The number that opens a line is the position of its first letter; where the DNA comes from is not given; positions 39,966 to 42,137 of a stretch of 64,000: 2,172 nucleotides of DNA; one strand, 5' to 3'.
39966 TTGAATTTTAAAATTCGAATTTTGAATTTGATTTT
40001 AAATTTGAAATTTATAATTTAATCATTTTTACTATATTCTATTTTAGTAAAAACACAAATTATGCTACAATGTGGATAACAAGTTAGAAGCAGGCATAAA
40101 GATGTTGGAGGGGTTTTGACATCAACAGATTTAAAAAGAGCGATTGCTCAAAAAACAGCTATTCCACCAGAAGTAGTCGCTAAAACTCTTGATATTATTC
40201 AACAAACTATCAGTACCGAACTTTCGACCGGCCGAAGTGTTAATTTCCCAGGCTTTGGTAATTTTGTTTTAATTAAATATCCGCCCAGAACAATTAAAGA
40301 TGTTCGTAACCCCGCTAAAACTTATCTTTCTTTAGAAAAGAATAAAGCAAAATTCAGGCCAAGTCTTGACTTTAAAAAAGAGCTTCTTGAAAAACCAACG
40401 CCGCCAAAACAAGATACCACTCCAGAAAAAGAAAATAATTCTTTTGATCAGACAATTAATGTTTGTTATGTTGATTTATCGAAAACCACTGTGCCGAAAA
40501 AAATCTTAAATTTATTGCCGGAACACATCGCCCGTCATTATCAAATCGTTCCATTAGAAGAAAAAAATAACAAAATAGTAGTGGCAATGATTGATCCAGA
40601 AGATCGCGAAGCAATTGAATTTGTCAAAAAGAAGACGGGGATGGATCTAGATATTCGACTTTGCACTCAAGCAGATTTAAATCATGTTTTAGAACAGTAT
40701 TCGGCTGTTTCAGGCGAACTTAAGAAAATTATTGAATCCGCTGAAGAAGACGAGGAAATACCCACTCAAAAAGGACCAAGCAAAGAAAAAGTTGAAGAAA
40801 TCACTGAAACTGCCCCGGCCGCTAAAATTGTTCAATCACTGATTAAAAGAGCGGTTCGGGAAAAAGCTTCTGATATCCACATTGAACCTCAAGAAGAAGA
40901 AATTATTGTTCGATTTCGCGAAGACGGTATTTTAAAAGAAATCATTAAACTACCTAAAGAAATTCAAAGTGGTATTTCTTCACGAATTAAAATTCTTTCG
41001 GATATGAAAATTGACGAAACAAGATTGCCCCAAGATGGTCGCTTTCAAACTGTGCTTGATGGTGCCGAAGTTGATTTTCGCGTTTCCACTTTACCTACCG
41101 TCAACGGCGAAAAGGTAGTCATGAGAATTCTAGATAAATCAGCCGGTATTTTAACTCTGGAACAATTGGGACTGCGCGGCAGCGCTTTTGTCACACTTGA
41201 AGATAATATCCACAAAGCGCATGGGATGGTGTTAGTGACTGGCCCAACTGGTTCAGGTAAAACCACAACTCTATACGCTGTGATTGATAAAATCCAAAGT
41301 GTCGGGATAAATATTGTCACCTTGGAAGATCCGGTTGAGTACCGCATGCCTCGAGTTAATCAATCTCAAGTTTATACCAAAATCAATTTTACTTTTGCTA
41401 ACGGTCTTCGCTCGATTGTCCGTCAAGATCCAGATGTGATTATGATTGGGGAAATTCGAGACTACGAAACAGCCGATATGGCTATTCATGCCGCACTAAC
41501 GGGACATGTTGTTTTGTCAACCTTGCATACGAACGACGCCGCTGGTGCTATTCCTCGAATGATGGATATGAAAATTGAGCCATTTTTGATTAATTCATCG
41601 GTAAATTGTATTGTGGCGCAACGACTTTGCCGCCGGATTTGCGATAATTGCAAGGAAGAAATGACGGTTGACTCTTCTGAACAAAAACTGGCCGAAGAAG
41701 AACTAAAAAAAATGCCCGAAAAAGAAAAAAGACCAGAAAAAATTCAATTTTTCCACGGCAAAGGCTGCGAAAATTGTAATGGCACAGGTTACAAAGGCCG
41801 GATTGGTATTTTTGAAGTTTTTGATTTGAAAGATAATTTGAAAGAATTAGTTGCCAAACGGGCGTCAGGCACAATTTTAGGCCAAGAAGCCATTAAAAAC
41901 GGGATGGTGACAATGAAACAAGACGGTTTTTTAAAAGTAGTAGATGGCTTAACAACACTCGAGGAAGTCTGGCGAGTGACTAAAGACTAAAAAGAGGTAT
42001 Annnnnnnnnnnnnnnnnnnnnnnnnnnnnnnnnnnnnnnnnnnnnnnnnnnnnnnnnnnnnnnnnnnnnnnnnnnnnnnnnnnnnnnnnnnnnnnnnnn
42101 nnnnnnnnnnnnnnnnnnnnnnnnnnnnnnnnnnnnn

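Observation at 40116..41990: PilB/GspE pilus ATPase carrying an N-terminal HU/IHF-family DNA-binding domain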

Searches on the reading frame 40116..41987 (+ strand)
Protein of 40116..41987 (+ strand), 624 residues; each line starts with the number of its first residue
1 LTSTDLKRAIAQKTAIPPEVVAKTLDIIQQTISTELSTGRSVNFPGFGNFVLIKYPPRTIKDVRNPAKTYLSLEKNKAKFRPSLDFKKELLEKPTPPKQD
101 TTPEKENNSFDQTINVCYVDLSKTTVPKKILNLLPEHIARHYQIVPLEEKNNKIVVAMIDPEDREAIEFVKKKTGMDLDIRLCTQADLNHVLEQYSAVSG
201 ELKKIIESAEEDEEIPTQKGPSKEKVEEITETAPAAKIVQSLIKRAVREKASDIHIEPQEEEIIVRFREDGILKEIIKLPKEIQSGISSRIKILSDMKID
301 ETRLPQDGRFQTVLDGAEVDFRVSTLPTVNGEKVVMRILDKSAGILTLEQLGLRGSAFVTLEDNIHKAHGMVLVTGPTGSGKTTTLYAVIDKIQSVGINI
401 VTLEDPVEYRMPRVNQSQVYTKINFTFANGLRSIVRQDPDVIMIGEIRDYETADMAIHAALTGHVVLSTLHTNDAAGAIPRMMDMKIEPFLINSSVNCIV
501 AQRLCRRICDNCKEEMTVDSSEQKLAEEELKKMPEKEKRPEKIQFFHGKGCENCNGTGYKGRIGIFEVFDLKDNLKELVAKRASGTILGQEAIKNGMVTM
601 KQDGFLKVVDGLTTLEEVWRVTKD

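Call 3: search_protein_families(library=pfam, proteins=[window:40116-41987:+], max_evalue=1)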
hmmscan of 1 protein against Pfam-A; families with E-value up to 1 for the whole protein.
window:40116-41987:+ (624 aa): 29 families (the best 25 are shown)
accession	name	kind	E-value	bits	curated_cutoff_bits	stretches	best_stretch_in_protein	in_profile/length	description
PF00437.27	T2SSE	-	1.6e-129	432.2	24.9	1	230-620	3-370/370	Type II/IV secretion system protein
PF05157.20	MshEN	-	1.9e-16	60.2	23.1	1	118-197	5-85/90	MshEN domain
PF00216.26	Bac_DNA_binding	-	7.9e-13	48.9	22.4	1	1-90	1-89/90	Bacterial DNA-binding protein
PF18291.6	HU-HIG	-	8e-06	26.4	26.2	1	2-90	33-118/125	HU domain fused to wHTH, Ig, or Glycine-rich motif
PF13173.12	AAA_14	-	4.7e-05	23.8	27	1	370-460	3-84/129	AAA domain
PF13401.12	AAA_22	-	6e-05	23.8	27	1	368-433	4-64/130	AAA domain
PF20720.3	nSTAND3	-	0.00014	22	27.2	1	366-409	14-57/155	Novel STAND NTPase 3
PF25199.1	nSTAND_NTPase5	-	0.00051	20.3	34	1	367-406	39-79/145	Novel STAND NTPase 5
PF03266.21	NTPase_1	-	0.00082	19.7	23.9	1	372-400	2-30/168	NTPase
PF13555.12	AAA_29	-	0.0026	17.9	27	1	368-389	21-42/61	P-loop containing region of AAA domain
PF00004.35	AAA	-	0.0035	18.2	21.2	1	372-447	1-66/131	ATPase family associated with various cellular activities (AAA)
PF13604.12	AAA_30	-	0.0039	17.4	27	1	365-402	14-51/191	AAA domain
PF04851.21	ResIII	-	0.0041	17.5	22.5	1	360-396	14-50/164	Type III restriction enzyme, res subunit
PF13191.12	AAA_16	-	0.0073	17.2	32.6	1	369-409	24-63/167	AAA ATPase domain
PF13245.12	AAA_19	-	0.0075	16.9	25.1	1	368-397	10-39/134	AAA domain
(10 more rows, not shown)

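Call 10: find_homologous_proteins(query=window:40116-41987:+, max_evalue=1e-50)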
Query window:40116-41987:+ (624 aa): 8000 proteins with E <= 1e-50 among 8000 candidates; the best 120 are listed.
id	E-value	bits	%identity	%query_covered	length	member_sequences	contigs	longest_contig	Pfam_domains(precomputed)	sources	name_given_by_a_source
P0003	0.0e+0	1375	100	100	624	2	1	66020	PF13173.13,PF05157.21,PF18291.7,PF00437.27,PF00216.27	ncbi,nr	ncbi:MAG: Flp pilus assembly complex ATPase component TadA [Patescibacteria group bacterium]|nr:Flp 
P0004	0.0e+0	1237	89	100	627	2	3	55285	PF13173.13,PF05157.21,PF18291.7,PF00437.27,PF00216.27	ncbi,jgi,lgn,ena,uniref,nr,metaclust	ncbi:MAG: Type II secretion system protein E (GspE) [Berkelbacteria bacterium GW2011_GWA1_36_9]|unir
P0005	0.0e+0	1175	84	100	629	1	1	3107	PF05157.21,PF00437.27,PF00216.27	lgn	-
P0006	0.0e+0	1151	82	100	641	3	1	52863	PF13173.13,PF05157.21,PF18291.7,PF00437.27,PF14908.12,PF00216.27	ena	-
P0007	0.0e+0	1118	80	100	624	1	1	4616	PF05157.21,PF18291.7,PF00437.27,PF00216.27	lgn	-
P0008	0.0e+0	1118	81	100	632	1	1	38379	PF13173.13,PF05157.21,PF18291.7,PF00437.27,PF00216.27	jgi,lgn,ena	-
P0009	0.0e+0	1100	79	100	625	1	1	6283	PF05157.21,PF18291.7,PF00437.27,PF00216.27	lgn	-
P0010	0.0e+0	1096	79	100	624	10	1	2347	PF05157.21,PF18291.7,PF00437.27,PF14908.12,PF00216.27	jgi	-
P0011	0.0e+0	1077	76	100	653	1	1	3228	PF05157.21,PF18291.7,PF00437.27,PF00216.27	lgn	-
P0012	0.0e+0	1068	75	100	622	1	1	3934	PF05157.21,PF18291.7,PF00437.27,PF00216.27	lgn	-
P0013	0.0e+0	1067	75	100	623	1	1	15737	PF13173.13,PF05157.21,PF18291.7,PF00437.27,PF13401.13,PF14908.12,PF00216.27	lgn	-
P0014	0.0e+0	1057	76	100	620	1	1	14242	PF05157.21,PF18291.7,PF00437.27,PF00216.27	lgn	-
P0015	0.0e+0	1045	75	100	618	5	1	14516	PF05157.21,PF00437.27,PF14908.12,PF00216.27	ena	-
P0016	0.0e+0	1043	75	100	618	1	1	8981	PF13173.13,PF05157.21,PF18291.7,PF00437.27,PF14908.12,PF00216.27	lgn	-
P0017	0.0e+0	1035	75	100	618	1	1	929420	PF13173.13,PF05157.21,PF18291.7,PF00437.27,PF14908.12,PF00216.27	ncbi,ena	-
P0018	0.0e+0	1034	75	100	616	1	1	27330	PF13173.13,PF05157.21,PF18291.7,PF00437.27,PF20720.4,PF00216.27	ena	-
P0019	0.0e+0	1034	75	100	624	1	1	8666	PF13173.13,PF05157.21,PF18291.7,PF00437.27,PF25199.2,PF20720.4,PF00216.27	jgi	-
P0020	0.0e+0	1032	73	100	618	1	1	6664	PF05157.21,PF00437.27,PF14908.12,PF00216.27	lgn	-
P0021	0.0e+0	1029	74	100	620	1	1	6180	PF05157.21,PF18291.7,PF00437.27,PF14908.12,PF00216.27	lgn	-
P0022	0.0e+0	1027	74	100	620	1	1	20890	PF13173.13,PF05157.21,PF18291.7,PF00437.27,PF14908.12,PF00216.27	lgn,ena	-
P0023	0.0e+0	1027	73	100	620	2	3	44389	PF13173.13,PF05157.21,PF18291.7,PF00437.27,PF00216.27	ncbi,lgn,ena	-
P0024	0.0e+0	1026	73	100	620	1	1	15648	PF13173.13,PF05157.21,PF18291.7,PF00437.27,PF14908.12,PF00216.27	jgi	-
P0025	0.0e+0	1026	74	100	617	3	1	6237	PF13173.13,PF05157.21,PF18291.7,PF00437.27,PF00216.27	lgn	-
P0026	0.0e+0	1024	73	100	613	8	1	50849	PF13173.13,PF05157.21,PF00437.27,PF13401.13,PF00216.27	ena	-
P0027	0.0e+0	1022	72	100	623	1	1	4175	PF05157.21,PF18291.7,PF00437.27,PF14908.12,PF00216.27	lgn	-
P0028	0.0e+0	1021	74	100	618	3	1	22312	PF13173.13,PF05157.21,PF00437.27,PF14908.12,PF00216.27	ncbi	-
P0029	0.0e+0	1020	72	100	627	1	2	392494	PF05157.21,PF18291.7,PF00437.27,PF00216.27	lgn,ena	-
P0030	0.0e+0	1019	72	100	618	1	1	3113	PF05157.21,PF00437.27,PF14908.12,PF00216.27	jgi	-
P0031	0.0e+0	1018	73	100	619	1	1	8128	PF05157.21,PF18291.7,PF00437.27,PF14908.12,PF00216.27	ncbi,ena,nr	ncbi:MAG: Type secretion system protein (GspE) [Candidatus Berkelbacteria bacterium]|nr:Type secreti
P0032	0.0e+0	1016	71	100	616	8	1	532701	PF05157.21,PF18291.7,PF00437.27,PF14908.12,PF00216.27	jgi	-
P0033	0.0e+0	1016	73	100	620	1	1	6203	PF05157.21,PF18291.7,PF00437.27,PF14908.12,PF00216.27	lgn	-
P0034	0.0e+0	1015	72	100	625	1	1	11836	PF05157.21,PF18291.7,PF00437.27,PF14908.12,PF00216.27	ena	-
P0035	0.0e+0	1012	71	100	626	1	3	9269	PF05157.21,PF00437.27,PF00216.27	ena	-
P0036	1.4e-297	1006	71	100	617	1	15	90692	PF05157.21,PF18291.7,PF00437.27,PF14908.12,PF00216.27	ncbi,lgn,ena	ncbi:MAG: ATPase, T2SS/T4P/T4SS family [Patescibacteria group bacterium]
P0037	1.6e-297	1006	71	100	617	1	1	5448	PF05157.21,PF18291.7,PF00437.27,PF14908.12,PF00216.27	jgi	-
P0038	2.4e-297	1005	71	100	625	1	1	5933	PF05157.21,PF00437.27,PF00216.27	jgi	-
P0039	4.4e-297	1004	72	100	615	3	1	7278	PF05157.21,PF18291.7,PF00437.27,PF14908.12,PF00216.27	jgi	-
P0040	2.0e-296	1002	71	100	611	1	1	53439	PF13173.13,PF05157.21,PF18291.7,PF00437.27,PF00216.27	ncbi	-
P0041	1.2e-294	996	71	99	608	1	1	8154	PF05157.21,PF00437.27,PF14908.12,PF00216.27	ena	-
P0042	1.5e-291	986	71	100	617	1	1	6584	PF05157.21,PF00437.27,PF00216.27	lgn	-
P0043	4.7e-290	981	70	100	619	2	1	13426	PF05157.21,PF00437.27,PF00216.27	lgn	-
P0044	1.3e-273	927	67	100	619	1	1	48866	PF13173.13,PF05157.21,PF18291.7,PF00437.27,PF25199.2,PF20720.4,PF00216.27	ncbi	-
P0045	2.4e-273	926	71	92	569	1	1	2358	PF13173.13,PF05157.21,PF00437.27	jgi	jgi:type IV pilus assembly protein PilB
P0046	3.8e-271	919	66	100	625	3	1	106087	PF13173.13,PF05157.21,PF18291.7,PF00437.27,PF20720.4,PF00216.27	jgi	-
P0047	1.8e-267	907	65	100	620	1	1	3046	PF05157.21,PF18291.7,PF00437.27,PF00216.27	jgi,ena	-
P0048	1.9e-267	907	65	100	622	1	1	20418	PF05157.21,PF18291.7,PF00437.27,PF00216.27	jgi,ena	-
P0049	2.4e-266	903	64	100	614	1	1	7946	PF13173.13,PF05157.21,PF18291.7,PF00437.27,PF20720.4,PF00216.27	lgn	-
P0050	1.2e-265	901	65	100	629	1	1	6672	PF13173.13,PF05157.21,PF18291.7,PF00437.27,PF25199.2,PF20720.4,PF00216.27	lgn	-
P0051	4.5e-264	895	75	82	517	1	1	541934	PF05157.21,PF00437.27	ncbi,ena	-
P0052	2.9e-263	893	64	100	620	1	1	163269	PF05157.21,PF18291.7,PF00437.27,PF00216.27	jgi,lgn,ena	-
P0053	1.1e-262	891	64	100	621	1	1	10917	PF05157.21,PF18291.7,PF00437.27,PF00216.27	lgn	-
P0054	1.3e-262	891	64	100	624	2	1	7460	PF13173.13,PF05157.21,PF18291.7,PF00437.27,PF20720.4,PF00216.27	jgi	-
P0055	4.6e-261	886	64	100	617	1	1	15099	PF05157.21,PF18291.7,PF00437.27,PF20720.4,PF00216.27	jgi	jgi:type IV pilus assembly protein PilB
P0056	1.1e-260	884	65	100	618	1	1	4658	PF05157.21,PF18291.7,PF00437.27,PF00216.27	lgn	-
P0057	9.3e-258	875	64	100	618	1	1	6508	PF05157.21,PF18291.7,PF00437.27,PF20720.4,PF00216.27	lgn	-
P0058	2.2e-257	873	62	100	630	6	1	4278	PF05157.21,PF18291.7,PF00437.27,PF00216.27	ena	-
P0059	1.8e-255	867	64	100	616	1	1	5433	PF05157.21,PF18291.7,PF00437.27,PF00216.27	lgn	-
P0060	2.5e-255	867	63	100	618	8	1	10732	PF13173.13,PF05157.21,PF18291.7,PF00437.27,PF20720.4,PF00216.27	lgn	-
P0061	7.9e-254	862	63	100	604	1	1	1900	PF05157.21,PF18291.7,PF00437.27,PF14908.12,PF00216.27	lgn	-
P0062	3.2e-253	860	63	100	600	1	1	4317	PF13173.13,PF05157.21,PF18291.7,PF00437.27,PF00216.27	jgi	-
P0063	1.7e-251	854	63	100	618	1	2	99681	PF13173.13,PF05157.21,PF18291.7,PF00437.27,PF00216.27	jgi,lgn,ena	-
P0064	2.3e-251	854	62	100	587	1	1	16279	PF13173.13,PF05157.21,PF00437.27,PF00216.27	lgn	-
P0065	2.7e-251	853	63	100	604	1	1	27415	PF13173.13,PF05157.21,PF18291.7,PF00437.27,PF14908.12,PF00216.27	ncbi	-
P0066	6.2e-248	842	62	100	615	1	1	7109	PF05157.21,PF18291.7,PF00437.27,PF00216.27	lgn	-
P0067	1.5e-245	834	61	100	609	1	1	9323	PF13173.13,PF05157.21,PF00437.27,PF00216.27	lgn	-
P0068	4.9e-243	826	62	100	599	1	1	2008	PF05157.21,PF18291.7,PF00437.27,PF20720.4,PF00216.27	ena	-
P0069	3.7e-240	817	61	100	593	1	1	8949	PF13173.13,PF05157.21,PF18291.7,PF00437.27,PF00216.27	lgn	-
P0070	2.3e-238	811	68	83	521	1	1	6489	PF05157.21,PF00437.27,PF20720.4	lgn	-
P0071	5.8e-237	806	60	100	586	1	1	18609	PF05157.21,PF00437.27,PF20720.4,PF00216.27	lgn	-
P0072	6.9e-237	806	68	82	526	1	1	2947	PF05157.21,PF00437.27,PF20720.4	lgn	-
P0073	1.0e-235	802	59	100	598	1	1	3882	PF05157.21,PF18291.7,PF00437.27,PF00216.27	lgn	-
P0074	2.8e-235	800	62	93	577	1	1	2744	PF05157.21,PF00437.27,PF25199.2,PF20720.4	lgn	-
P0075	3.7e-234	797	59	100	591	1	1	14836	PF05157.21,PF18291.7,PF00437.27,PF25199.2,PF20720.4,PF00216.27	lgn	-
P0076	9.2e-230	782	57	100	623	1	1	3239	PF13173.13,PF05157.21,PF18291.7,PF00437.27,PF25199.2,PF20720.4,PF00216.27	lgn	-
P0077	1.3e-229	782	63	92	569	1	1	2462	PF05157.21,PF18291.7,PF00437.27,PF20720.4,PF00216.27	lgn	-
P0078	2.0e-228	778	60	95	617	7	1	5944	PF13173.13,PF05157.21,PF00437.27,PF13401.13,PF20720.4,PF00216.27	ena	-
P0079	4.0e-224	764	57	100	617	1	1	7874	PF05157.21,PF18291.7,PF00437.27,PF00216.27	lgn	-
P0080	2.5e-222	758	55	100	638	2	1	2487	PF05157.21,PF00437.27,PF13401.13,PF00216.27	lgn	-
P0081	2.2e-221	755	57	100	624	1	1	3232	PF05157.21,PF00437.27,PF13401.13,PF00216.27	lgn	-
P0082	1.7e-220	752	57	100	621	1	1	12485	PF13173.13,PF05157.21,PF00437.27,PF20720.4,PF00216.27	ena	-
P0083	6.0e-220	750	57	99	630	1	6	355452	PF13173.13,PF05157.21,PF18291.7,PF00437.27,PF00216.27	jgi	jgi:type IV pilus assembly protein PilB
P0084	8.2e-220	749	55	100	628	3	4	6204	PF05157.21,PF00437.27,PF00216.27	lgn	-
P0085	1.9e-218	745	55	100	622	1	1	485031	PF05157.21,PF00437.27,PF13401.13,PF00216.27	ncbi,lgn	-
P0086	2.8e-218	744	53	100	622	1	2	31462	PF05157.21,PF18291.7,PF00437.27,PF00216.27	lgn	-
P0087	3.4e-218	744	57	99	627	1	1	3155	PF13173.13,PF05157.21,PF18291.7,PF00437.27,PF20720.4,PF00216.27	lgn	-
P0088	1.3e-217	742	-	-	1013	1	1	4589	PF13173.13,PF00437.27,PF13604.13,PF13555.13,PF00004.36,PF13401.13,PF04851.22,PF13191.13,PF05157.21,PF02492.26,PF00005.34,PF12775.14,PF25199.2,PF20720.4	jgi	jgi:type IV pilus assembly protein PilB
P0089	1.4e-217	742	57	99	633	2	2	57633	PF13173.13,PF05157.21,PF00437.27,PF00216.27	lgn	-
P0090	1.6e-217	742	55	100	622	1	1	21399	PF05157.21,PF18291.7,PF00437.27,PF00216.27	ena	-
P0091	1.8e-217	742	55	100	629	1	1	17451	PF13173.13,PF05157.21,PF00437.27,PF20720.4,PF00216.27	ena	-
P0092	3.1e-217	741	78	68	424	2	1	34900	PF13173.13,PF00437.27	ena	-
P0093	1.2e-216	739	55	100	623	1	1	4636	PF13173.13,PF05157.21,PF18291.7,PF00437.27,PF20720.4,PF00216.27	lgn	-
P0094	3.4e-216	737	55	100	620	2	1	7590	PF05157.21,PF00437.27,PF00216.27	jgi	jgi:type IV pilus assembly protein PilB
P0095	6.8e-216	736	55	100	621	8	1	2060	PF05157.21,PF00437.27,PF20720.4,PF00216.27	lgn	-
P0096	1.1e-215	736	57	94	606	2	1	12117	PF05157.21,PF00437.27,PF00216.27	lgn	-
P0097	1.1e-215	736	54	100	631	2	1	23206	PF05157.21,PF00437.27,PF00216.27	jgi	jgi:type IV pilus assembly protein PilB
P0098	1.3e-215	736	56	100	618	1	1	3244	PF05157.21,PF00437.27,PF00216.27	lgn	-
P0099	7.8e-215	733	53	100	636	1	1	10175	PF05157.21,PF00437.27,PF00216.27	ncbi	-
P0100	2.7e-214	731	53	100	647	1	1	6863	PF05157.21,PF00437.27,PF00216.27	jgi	jgi:type IV pilus assembly protein PilB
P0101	2.8e-214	731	-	-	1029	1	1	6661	PF13173.13,PF00437.27,PF13662.13,PF13604.13,PF13245.13,PF13555.13,PF00004.36,PF13401.13,PF01637.25,PF04851.22,PF13191.13,PF05157.21,PF02492.26,PF00005.34,PF12775.14,PF25199.2,PF20720.4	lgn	-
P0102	1.9e-213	728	55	100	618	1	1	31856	PF05157.21,PF18291.7,PF00437.27,PF00216.27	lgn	-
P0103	4.6e-212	724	-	-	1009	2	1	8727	PF13173.13,PF13086.13,PF00437.27,PF13604.13,PF00004.36,PF13401.13,PF04851.22,PF13191.13,PF05157.21,PF00005.34,PF12775.14,PF25199.2,PF13481.13,PF20720.4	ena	-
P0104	5.5e-212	724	55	100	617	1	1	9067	PF05157.21,PF00437.27,PF20720.4,PF00216.27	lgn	-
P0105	2.2e-211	722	54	99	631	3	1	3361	PF13173.13,PF05157.21,PF00437.27,PF20720.4,PF00216.27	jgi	jgi:type IV pilus assembly protein PilB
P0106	1.6e-210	719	-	-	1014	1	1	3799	PF13173.13,PF05157.21,PF00437.27,PF13604.13,PF12775.14,PF13555.13,PF00004.36,PF13401.13,PF25199.2,PF04851.22,PF20720.4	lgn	-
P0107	1.9e-210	718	-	-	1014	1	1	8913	PF13173.13,PF05157.21,PF00437.27,PF13604.13,PF12775.14,PF13555.13,PF00004.36,PF13401.13,PF25199.2,PF04851.22,PF20720.4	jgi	-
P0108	3.6e-210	718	-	-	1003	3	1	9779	PF00225.30,PF13173.13,PF13086.13,PF16796.12,PF00437.27,PF13604.13,PF13245.13,PF13555.13,PF00004.36,PF13401.13,PF01637.25,PF04851.22,PF13191.13,PF02492.26,PF00005.34,PF12775.14,PF25199.2,PF20720.4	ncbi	-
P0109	5.2e-210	717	-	-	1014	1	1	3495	PF13173.13,PF05157.21,PF00437.27,PF13604.13,PF12775.14,PF13555.13,PF00004.36,PF13401.13,PF25199.2,PF04851.22,PF20720.4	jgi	-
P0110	5.7e-210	717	53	100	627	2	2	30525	PF05157.21,PF00437.27,PF00216.27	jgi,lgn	-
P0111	9.9e-210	716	59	86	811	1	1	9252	PF13173.13,PF05157.21,PF00437.27,PF20720.4,PF00216.27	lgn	-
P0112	1.0e-209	716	62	87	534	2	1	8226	PF05157.21,PF18291.7,PF00437.27,PF00216.27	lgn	-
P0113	1.7e-209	715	53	100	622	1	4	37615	PF05157.21,PF00437.27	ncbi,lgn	-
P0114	4.2e-209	714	-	-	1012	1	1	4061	PF13173.13,PF05157.21,PF00437.27,PF13604.13,PF12775.14,PF13555.13,PF00004.36,PF13401.13,PF25199.2,PF04851.22,PF20720.4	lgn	-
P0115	9.4e-209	713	53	100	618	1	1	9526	PF05157.21,PF18291.7,PF00437.27,PF00216.27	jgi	-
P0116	1.0e-208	713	54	99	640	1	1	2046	PF13173.13,PF05157.21,PF00437.27,PF00216.27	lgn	-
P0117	1.9e-208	712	54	100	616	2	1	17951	PF05157.21,PF00437.27,PF00216.27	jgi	-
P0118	2.8e-208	711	54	100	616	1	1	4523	PF05157.21,PF00437.27,PF00216.27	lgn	-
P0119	4.0e-208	711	-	-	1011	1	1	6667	PF05157.21,PF00437.27,PF13401.13,PF25199.2,PF04851.22,PF20720.4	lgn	-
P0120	4.1e-208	711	54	100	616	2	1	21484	PF05157.21,PF00437.27,PF00216.27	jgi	jgi:type IV pilus assembly protein PilB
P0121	6.4e-208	710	61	83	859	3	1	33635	PF05157.21,PF00437.27,PF20720.4,PF00216.27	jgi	-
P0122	8.7e-208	710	60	89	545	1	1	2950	PF05157.21,PF00437.27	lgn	-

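Call 39: predict_structure(alignment_id=A2)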
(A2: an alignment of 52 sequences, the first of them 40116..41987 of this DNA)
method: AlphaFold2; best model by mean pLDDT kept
length: 624 residues; sequences in the alignment: 52
mean_pLDDT: 80.6   pTM: 0.58
mean pLDDT of the five models: 80.6, 80.0, 77.8, 77.1, 73.8
residues with pLDDT >= 90: 201; 70-90: 319; 50-70: 45; < 50: 59
segments of 3 or more residues with pLDDT < 50: 93-115, 197-232
pLDDT, mean of each block of 10 residues (from residue 1): 81 88 88 86 86 76 70 76 78 48 34 56 83 83 89 88 82 87 83 64 45 32 33 74 87 92 90 86 90 86 81 80 89 87 75 91 86 84 85 76 68 72 58 76 86 88 89 92 95 94 93 93 91 88 92 86 93 94 94 94 95 93 85
secondary structure, 60 per line:
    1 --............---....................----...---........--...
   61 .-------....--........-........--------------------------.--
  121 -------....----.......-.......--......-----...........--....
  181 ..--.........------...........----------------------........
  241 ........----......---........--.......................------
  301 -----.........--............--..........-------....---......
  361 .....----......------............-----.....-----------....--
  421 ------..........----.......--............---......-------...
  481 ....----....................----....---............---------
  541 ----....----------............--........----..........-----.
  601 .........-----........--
elements in order: H3-14 H18-37 E42-44 E48-55 E58-61 E69-72 E75-82 H84-91 H128-131 H136-142 E144-150 E153-158 H164-174 E177-182 H185-193 H200-210 H233-248 E253-258 E262-269 E272-280 H281-294 E306-314 E317-328 E331-340 H348-351 H355-365 E370-375 H382-393 E399-403 E415-418 H427-436 E441-447 H450-461 E465-470 H478-484 H489-495 E496-508 E513-516 H520-531 E545-548 E559-570 H573-580 H585-594 H600-609 H615-622
